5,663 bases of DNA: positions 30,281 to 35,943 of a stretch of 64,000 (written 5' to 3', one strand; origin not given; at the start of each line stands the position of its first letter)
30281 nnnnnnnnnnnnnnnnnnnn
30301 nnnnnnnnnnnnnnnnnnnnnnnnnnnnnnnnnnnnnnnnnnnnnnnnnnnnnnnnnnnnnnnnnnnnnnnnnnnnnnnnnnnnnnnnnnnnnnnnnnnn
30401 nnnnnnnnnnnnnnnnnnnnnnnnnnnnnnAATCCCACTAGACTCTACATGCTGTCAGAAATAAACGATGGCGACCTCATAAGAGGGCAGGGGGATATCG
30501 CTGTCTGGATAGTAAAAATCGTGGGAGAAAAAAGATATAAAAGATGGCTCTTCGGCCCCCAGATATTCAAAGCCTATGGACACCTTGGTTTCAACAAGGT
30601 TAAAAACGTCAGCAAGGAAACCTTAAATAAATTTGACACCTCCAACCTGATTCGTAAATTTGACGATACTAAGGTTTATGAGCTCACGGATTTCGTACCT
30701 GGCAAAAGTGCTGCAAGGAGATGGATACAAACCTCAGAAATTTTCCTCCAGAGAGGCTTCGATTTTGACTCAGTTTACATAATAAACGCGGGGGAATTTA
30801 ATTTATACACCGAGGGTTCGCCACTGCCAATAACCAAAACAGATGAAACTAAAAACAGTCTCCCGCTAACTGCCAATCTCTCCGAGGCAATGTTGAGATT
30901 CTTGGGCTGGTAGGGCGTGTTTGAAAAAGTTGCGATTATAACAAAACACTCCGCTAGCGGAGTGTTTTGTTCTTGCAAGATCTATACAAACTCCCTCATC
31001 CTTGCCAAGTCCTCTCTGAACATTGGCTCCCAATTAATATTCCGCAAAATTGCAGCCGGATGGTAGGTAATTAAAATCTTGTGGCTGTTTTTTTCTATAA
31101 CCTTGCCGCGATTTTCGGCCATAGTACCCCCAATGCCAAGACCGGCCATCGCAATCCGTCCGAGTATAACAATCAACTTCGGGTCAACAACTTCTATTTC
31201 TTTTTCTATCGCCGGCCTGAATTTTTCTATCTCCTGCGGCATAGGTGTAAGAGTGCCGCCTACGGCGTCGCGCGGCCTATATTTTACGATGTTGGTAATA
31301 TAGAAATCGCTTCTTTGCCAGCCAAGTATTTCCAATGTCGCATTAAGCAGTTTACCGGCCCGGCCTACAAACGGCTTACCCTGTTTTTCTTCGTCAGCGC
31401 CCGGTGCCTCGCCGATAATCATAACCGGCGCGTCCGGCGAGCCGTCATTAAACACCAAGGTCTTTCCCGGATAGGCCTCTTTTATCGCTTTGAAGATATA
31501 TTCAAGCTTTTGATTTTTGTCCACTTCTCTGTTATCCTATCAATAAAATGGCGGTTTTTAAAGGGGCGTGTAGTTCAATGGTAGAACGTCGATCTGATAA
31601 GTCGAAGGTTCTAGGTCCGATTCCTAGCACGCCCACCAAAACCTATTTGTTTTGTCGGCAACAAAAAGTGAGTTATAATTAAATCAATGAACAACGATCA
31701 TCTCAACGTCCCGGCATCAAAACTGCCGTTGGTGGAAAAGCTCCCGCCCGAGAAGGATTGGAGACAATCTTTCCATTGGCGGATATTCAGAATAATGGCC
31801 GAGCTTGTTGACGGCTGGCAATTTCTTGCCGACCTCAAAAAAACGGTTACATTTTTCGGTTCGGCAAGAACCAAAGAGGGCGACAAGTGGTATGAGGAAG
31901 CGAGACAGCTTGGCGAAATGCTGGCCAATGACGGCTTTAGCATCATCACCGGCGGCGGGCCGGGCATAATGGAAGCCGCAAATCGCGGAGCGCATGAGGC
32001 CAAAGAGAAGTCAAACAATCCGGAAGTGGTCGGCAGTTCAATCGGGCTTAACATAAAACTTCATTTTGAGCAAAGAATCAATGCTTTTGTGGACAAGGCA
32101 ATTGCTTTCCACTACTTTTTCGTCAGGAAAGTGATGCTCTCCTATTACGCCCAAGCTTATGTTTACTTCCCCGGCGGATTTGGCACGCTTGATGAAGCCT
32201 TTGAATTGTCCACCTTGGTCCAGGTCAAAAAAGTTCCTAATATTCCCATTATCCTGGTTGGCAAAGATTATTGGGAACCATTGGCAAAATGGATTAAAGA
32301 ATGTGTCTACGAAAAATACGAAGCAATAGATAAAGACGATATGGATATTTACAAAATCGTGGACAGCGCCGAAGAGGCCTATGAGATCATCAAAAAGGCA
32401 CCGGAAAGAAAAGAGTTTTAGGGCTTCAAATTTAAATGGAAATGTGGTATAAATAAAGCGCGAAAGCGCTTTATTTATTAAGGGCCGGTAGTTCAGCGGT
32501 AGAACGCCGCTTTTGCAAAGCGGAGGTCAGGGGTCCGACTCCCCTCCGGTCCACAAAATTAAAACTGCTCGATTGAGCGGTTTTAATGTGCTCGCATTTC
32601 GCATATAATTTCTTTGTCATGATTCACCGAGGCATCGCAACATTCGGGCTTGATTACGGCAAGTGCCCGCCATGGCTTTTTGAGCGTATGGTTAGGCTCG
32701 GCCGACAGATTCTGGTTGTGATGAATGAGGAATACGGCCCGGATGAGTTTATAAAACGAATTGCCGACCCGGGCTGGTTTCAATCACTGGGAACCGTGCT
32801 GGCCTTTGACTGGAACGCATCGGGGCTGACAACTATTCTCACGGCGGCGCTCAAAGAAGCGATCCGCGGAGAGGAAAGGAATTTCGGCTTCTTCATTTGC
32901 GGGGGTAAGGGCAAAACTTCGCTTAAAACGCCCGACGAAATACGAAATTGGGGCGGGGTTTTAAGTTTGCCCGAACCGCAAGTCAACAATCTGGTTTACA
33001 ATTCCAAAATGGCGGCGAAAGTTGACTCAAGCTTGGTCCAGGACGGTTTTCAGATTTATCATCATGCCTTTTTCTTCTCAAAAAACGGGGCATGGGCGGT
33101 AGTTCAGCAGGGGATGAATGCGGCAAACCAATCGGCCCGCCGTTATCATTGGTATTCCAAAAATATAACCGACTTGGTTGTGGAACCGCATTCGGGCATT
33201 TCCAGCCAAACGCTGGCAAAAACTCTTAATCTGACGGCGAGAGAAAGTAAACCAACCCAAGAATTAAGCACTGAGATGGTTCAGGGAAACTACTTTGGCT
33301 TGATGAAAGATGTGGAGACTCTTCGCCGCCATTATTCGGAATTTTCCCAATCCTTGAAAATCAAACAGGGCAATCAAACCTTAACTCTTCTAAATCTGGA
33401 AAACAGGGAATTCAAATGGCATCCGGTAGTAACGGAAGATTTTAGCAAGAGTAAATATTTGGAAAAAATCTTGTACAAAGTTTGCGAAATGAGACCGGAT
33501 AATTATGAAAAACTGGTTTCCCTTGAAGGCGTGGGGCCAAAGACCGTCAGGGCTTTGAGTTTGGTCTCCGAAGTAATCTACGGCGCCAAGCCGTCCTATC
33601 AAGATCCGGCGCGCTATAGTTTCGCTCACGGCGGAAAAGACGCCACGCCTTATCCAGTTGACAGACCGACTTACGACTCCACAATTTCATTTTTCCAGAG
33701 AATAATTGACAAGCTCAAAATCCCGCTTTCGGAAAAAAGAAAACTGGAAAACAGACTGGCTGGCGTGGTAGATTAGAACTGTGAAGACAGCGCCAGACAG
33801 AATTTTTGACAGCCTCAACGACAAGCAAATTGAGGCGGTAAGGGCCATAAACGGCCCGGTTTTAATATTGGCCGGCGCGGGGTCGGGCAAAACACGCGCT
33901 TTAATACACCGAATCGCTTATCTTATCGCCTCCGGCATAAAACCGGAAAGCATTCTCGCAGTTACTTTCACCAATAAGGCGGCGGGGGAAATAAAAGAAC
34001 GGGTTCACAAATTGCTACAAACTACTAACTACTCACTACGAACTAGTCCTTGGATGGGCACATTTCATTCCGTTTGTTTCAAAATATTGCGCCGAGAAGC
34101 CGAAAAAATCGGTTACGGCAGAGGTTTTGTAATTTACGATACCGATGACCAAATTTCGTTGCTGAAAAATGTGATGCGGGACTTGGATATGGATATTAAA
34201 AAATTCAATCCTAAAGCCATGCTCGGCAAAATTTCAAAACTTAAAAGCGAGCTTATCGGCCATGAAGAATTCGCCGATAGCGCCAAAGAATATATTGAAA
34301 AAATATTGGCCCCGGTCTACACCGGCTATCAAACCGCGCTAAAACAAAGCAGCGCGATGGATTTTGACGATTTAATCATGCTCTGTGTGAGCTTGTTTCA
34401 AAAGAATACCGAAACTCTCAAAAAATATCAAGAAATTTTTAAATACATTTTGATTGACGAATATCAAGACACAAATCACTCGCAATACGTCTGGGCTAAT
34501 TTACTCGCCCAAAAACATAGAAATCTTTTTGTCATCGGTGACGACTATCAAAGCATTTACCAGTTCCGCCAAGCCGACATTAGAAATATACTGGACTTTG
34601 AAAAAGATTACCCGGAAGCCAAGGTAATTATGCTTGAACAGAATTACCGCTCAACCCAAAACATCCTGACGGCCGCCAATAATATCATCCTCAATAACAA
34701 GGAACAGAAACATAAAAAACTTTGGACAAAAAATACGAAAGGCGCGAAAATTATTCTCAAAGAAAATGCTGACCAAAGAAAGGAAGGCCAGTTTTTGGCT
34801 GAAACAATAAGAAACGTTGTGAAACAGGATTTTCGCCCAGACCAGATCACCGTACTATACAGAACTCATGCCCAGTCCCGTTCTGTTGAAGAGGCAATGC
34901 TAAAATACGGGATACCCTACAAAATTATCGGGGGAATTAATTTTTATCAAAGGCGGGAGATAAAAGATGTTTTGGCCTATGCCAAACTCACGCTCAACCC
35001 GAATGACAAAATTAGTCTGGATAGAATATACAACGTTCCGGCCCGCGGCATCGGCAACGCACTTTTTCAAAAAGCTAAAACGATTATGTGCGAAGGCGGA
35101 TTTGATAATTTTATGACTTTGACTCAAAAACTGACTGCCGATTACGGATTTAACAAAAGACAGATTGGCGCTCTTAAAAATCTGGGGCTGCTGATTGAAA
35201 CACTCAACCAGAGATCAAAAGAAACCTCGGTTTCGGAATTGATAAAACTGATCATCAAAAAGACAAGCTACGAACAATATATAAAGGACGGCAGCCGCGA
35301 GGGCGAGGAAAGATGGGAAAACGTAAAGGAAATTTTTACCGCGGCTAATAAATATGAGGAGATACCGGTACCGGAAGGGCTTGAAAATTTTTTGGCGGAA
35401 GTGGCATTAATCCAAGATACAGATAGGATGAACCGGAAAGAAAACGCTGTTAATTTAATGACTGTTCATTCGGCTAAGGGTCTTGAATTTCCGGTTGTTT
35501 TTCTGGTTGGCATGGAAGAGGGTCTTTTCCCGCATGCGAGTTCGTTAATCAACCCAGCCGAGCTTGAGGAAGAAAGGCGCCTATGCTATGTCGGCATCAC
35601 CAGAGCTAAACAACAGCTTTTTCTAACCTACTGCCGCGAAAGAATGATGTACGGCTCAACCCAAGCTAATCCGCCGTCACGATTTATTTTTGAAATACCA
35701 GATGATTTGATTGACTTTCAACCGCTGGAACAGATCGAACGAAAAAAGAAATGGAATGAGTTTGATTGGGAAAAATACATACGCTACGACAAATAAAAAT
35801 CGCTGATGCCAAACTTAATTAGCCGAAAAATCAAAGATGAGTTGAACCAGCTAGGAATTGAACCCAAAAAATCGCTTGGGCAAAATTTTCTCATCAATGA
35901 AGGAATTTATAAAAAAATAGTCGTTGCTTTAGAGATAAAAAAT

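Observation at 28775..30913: Large secreted protein with (STPT)n linker and duplicated CWWW-xx-C motifs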

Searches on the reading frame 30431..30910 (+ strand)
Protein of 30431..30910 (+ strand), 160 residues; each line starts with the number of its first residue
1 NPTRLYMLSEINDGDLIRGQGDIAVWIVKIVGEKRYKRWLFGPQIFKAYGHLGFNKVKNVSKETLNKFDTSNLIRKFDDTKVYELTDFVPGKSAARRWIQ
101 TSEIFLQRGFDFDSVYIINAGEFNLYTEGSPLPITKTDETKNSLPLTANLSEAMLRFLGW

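Call 8: search_protein_families(library=pfam, proteins=[window:30431-30910:+], max_evalue=1)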
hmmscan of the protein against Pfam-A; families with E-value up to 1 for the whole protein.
window:30431-30910:+ (160 aa): 0 families

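Call 16: search_solved_structures(query=window:30431-30910:+, max_evalue=10)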
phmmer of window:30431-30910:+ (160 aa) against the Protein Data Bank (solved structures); distinct sequences matched with E-value up to 10: 2.
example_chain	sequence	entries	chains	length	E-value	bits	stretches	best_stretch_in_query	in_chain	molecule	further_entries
6qw6_U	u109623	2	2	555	1.3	11.8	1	2-49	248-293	U4/U6.U5 tri-snRNP-associated protein 2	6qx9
3jcr_V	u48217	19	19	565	1.3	11.8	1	2-49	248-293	hSad1 | U4/U6.U5 tri-snRNP-associated protein 2 | Ubiquitin carboxyl-terminal hydrolase 39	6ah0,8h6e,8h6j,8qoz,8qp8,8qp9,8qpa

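Call 45: predict_structure(alignment_id=A2)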
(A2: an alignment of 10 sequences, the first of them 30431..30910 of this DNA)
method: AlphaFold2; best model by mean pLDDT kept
length: 160 residues; sequences in the alignment: 10
mean_pLDDT: 83.0   pTM: 0.74
mean pLDDT of the five models: 83.0, 82.4, 82.2, 82.1, 81.7
residues with pLDDT >= 90: 87; 70-90: 44; 50-70: 13; < 50: 16
segments of 3 or more residues with pLDDT < 50: 137-150
pLDDT, mean of each block of 10 residues (from residue 1): 80 94 91 94 81 90 95 94 90 89 89 94 92 59 40 55
secondary structure, 60 per line:
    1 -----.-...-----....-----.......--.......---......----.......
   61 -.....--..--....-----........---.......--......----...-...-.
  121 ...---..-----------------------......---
elements in order: E16-19 E25-31 E34-40 H44-49 E57-60 H62-66 E73-76 E82-89 E93-99 H102-107 E116-118 H120-123 H152-157

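Call 53: fold_search(model_id=the predicted structure, library=pdb)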
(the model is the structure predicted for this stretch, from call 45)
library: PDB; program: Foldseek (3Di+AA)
matches with E <= 10: 319; with E <= 0.001: 0
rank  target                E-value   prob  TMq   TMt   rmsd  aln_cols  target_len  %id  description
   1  7nps_B1               4.9e-02  0.44  0.28  0.11  23.2       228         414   12  Structure of the periplasmic assembly from the ESX-5 inner membrane complex, C1 model (released 2021-05-26)
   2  7np7_B1               1.1e-01  0.30  0.28  0.10  23.1       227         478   12  Structure of an intact ESX-5 inner membrane complex, Composite C1 model (released 2021-06-02)
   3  5ebd                  3.1e-01  0.15  0.26  0.13  13.4       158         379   11  Crystal structure of EccB1 of Mycobacterium tuberculosis in spacegroup P21 (state IV) (released 2016-02-17)
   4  7ttz_C                3.1e-01  0.08  0.20  0.17  14.9       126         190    8  Heterodimeric IgA Fc in complex with Staphylococcus aureus protein SSL7 (released 2023-02-01)
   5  6ke6_A5               3.3e-01  0.03  0.12  0.06  17.2       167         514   10  3.4 angstrom cryo-EM structure of yeast 90S small subunit preribosome (released 2020-08-05)
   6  3x3m                  4.2e-01  0.16  0.29  0.14  10.1       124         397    9  Crystal structure of EccB1 of Mycobacterium tuberculosis in spacegroup P212121 (released 2015-12-09)
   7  9jus_V                4.8e-01  0.04  0.19  0.06  18.4       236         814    8  Structure of villin bound to an actin trimer (released 2025-10-08)
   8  7np7_B4               5.4e-01  0.18  0.29  0.10  22.1       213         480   11  Structure of an intact ESX-5 inner membrane complex, Composite C1 model (released 2021-06-02)
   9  2qej_C                5.4e-01  0.05  0.19  0.16  15.1       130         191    8  Crystal structure of a Staphylococcus aureus protein (SSL7) in complex with Fc of human IgA1 (released 2007-09-18)
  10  7nps_B4               5.8e-01  0.16  0.29  0.12  21.9       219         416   11  Structure of the periplasmic assembly from the ESX-5 inner membrane complex, C1 model (released 2021-05-26)
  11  1v1o_A                6.6e-01  0.06  0.20  0.17  14.7       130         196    8  staphylococcal superantigen-like protein 7 (released 2004-07-01)
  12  4rgt_B                6.6e-01  0.04  0.17  0.15  13.1       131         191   14  2.0 Angstrom Crystal Structure of Superantigen-like Protein from Staphylococcus aureus in Complex with 3-N-Acetylneura (released 2014-10-08)
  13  5zh4_B                7.0e-01  0.05  0.15  0.07  10.5       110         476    7  CRYSTAL STRUCTURE OF PfKRS WITH INHIBITOR CLADO-7 (released 2018-06-27)
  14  2qej_D                8.0e-01  0.06  0.20  0.17  14.6       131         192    8  Crystal structure of a Staphylococcus aureus protein (SSL7) in complex with Fc of human IgA1 (released 2007-09-18)
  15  2oq0_D                9.7e-01  0.03  0.14  0.13  14.7       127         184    7  Crystal Structure of the First HIN-200 Domain of Interferon-Inducible Protein 16 (released 2007-02-27)
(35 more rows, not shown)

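Call 59: search_protein_families(library=phrogs, proteins=[window:30431-30910:+], max_evalue=1)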
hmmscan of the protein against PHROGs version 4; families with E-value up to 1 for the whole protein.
window:30431-30910:+ (160 aa): 2 families
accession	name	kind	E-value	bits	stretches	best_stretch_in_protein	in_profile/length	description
phrog_9616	-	unknown function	0.11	13.6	1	68-132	59-117/118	-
phrog_34243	-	unknown function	0.11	13.6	0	63-93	28-55/78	-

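Call 67: search_protein_families(library=pfam, alignment_id=A2, max_evalue=1)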
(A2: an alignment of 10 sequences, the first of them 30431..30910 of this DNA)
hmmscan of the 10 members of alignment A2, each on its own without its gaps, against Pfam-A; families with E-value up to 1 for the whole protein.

A. member 1, window:30431-30910:+ (160 aa): 0 families

B. families by the number of members that match (of 10 scanned): 10 families
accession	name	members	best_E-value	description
PF10342.15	Kre9_KNH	1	5.5e-06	Kre9/KNH-like N-terminal Ig-like domain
PF15722.10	FAM153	1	0.027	FAM153 family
PF17745.6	Ydr279_N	1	0.041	Ydr279p protein triple barrel domain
PF25549.1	DUF7927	1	0.044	Domain of unknown function (DUF7927)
PF21430.3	DTP-pb9_B-dom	1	0.046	Distal tail protein pb9, B domain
PF15184.11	TOM6p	1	0.075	Mitochondrial import receptor subunit TOM6 homolog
PF11474.14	TEN_TERT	1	0.1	Telomerase reverse transcriptase, TEN domain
PF14610.12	Psg1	1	0.11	Ykl077w/Psg1 (Pma1 Stabilization in Golgi)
PF07459.16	CTX_RstB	1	0.21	CTX phage RstB protein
PF20400.3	BAR_4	1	0.32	BAR-like domain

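Call 69: search_dna_similar(query=window:30431-30910:+, collection=phages, mode=protein, max_evalue=1, max_rows=10)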
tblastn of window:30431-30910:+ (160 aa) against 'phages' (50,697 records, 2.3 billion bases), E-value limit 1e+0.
No match.

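Call 72: fold_search(model_id=the predicted structure, library=viral)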
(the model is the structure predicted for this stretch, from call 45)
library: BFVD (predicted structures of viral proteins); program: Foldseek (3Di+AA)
matches with E <= 10: 382; with E <= 0.001: 2
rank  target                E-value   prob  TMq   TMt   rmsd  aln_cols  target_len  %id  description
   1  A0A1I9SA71            5.4e-06  1.00  0.32  0.43  11.7       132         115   17  Uncharacterized protein [Rhodococcus phage Weasels2]
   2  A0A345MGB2            7.2e-04  1.00  0.35  0.52  10.5       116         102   21  Uncharacterized protein [Streptomyces phage LukeCage]
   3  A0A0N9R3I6            9.2e-03  0.85  0.31  0.16   9.8       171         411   10  Uncharacterized protein [Chrysochromulina ericina virus CeV-01B]
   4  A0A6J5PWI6            3.5e-02  1.00  0.34  0.47   3.4        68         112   22  Uncharacterized protein [uncultured Caudovirales phage]
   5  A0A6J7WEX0            5.5e-02  0.33  0.29  0.22  16.0       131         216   14  CHAP domain containing protein [uncultured Caudovirales phage]
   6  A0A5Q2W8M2            6.2e-02  0.97  0.32  0.10  11.0        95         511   16  (no name in the UniProt tables at hand)
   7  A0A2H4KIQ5            1.3e-01  0.16  0.17  0.06  12.9        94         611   13  (no name in the UniProt tables at hand)
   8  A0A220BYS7            3.1e-01  0.35  0.23  0.40  10.8        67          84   15  (no name in the UniProt tables at hand)
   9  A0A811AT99            5.4e-01  0.08  0.15  0.15   5.8        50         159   14  Uncharacterized protein [Grapevine virus F]
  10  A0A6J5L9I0            5.4e-01  0.02  0.11  0.09  16.5       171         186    8  Uncharacterized protein [uncultured Caudovirales phage]
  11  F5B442                5.8e-01  0.10  0.20  0.18  14.7        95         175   19  (no name in the UniProt tables at hand)
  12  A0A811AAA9            6.6e-01  0.02  0.13  0.09  15.9       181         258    8  (no name in the UniProt tables at hand)
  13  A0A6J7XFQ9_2          6.6e-01  0.02  0.14  0.03  22.4       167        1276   10  RadC-like JAB domain containing protein [uncultured Caudovirales phage]
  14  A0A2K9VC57            9.0e-01  0.30  0.17  0.34   2.9        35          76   20  Uncharacterized protein [Lactobacillus phage Nyseid]
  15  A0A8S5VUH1            9.0e-01  0.25  0.18  0.27   2.7        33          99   15  (no name in the UniProt tables at hand)
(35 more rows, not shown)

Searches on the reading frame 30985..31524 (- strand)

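Call 60: search_protein_families(library=pfam, proteins=[window:30985-31524:-], max_evalue=0.00001)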
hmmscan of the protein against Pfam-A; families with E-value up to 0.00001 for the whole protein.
window:30985-31524:- (180 aa): 1 family
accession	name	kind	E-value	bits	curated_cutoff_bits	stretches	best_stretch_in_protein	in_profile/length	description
PF03167.25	UDG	-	4.5e-33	114.7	24.3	1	25-163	1-125/141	Uracil DNA glycosylase superfamily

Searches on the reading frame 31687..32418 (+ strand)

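Call 60: search_protein_families(library=pfam, proteins=[window:31687-32418:+], max_evalue=0.00001)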
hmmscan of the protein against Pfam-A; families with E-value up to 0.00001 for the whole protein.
window:31687-32418:+ (244 aa): 2 families
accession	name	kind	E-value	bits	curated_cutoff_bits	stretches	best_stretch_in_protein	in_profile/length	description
PF03641.19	Lysine_decarbox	-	2.8e-29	102.4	27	1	95-233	1-129/131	Possible lysine decarboxylase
PF18306.6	LDcluster4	-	8.8e-13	48.6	26.3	1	52-171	2-110/151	SLOG cluster4 family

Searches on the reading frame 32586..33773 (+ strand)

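Call 60: search_protein_families(library=pfam, proteins=[window:32586-33773:+], max_evalue=0.00001)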
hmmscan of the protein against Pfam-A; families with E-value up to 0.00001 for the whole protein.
window:32586-33773:+ (396 aa): 1 family
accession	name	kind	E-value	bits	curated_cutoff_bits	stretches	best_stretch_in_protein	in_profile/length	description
PF05559.16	DUF763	-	7.4e-122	407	35.5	1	16-358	1-319/319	Protein of unknown function (DUF763)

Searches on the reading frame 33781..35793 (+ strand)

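Call 60: search_protein_families(library=pfam, proteins=[window:33781-35793:+], max_evalue=0.00001)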
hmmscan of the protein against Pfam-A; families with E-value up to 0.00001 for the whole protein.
window:33781-35793:+ (671 aa): 6 families
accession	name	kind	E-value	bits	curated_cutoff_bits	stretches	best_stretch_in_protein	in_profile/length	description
PF00580.27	UvrD-helicase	-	2.8e-88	296.6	23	1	12-278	1-271/271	UvrD/REP helicase N-terminal domain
PF13361.12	UvrD_C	-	4.5e-78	263.6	25.6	1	283-619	1-349/350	UvrD-like helicase C-terminal domain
PF13245.12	AAA_19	-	1.2e-20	74.4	25.1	1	16-263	1-134/134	AAA domain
PF13538.12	UvrD_C_2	-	7.3e-11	42.2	27.4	1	559-615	4-51/52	UvrD-like helicase C-terminal domain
PF01443.25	Viral_helicase1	-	8.7e-10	39.2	21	0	541-614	162-225/228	Viral superfamily 1 RNA helicase core domain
PF13087.12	AAA_12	-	6.9e-06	26.2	27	0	539-615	120-190/195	AAA domain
